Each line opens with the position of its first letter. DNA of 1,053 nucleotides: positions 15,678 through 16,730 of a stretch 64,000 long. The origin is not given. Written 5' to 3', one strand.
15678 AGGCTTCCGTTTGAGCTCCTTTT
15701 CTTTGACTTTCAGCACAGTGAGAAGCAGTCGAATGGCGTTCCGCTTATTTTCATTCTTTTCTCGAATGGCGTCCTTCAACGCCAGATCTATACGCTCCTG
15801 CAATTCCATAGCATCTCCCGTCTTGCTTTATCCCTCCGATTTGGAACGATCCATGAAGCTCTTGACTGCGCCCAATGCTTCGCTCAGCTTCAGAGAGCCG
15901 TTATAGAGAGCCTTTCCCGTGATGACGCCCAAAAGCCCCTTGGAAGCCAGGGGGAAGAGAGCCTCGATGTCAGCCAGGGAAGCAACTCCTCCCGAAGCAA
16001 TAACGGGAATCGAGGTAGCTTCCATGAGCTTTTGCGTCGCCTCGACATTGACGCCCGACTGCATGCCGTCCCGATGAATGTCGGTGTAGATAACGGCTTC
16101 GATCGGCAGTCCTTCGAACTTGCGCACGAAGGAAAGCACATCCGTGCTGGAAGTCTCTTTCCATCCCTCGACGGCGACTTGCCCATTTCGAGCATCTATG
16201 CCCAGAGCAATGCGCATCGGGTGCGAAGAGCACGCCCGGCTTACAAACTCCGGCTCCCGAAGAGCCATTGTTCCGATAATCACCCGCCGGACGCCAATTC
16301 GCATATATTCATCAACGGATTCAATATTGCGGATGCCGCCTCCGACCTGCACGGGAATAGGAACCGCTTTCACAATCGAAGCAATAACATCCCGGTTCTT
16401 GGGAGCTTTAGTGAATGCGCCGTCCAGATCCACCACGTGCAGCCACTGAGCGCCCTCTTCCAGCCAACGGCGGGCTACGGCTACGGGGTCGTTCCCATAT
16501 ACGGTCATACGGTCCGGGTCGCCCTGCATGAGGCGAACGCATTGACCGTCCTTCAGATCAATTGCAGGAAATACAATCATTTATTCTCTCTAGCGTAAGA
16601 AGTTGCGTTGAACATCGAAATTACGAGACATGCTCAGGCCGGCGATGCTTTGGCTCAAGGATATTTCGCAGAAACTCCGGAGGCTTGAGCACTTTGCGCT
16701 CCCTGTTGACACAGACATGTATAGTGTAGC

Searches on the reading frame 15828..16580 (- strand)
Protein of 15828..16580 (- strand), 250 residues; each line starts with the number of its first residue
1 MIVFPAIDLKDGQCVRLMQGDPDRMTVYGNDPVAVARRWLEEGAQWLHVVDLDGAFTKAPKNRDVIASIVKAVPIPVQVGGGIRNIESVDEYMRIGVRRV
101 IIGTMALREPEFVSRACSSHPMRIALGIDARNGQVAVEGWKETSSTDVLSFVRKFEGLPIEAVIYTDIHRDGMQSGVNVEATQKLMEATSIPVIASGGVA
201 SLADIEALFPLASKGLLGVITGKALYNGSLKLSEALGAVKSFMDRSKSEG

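Call 29: search_protein_families(library=pfam, proteins=[window:15828-16580:-], max_evalue=0.00001)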
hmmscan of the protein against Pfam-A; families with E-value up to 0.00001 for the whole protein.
window:15828-16580:- (250 aa): 3 families
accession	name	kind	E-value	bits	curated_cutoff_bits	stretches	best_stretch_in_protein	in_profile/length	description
PF00977.27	His_biosynth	-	1.7e-84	283.2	23.6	1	3-230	2-227/228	Histidine biosynthesis protein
PF01207.24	Dus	-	2.7e-09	37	20.4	0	56-114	166-225/311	Dihydrouridine synthase (Dus)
PF03060.21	NMO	-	2.1e-07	31.1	28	0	182-214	185-217/331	Nitronate monooxygenase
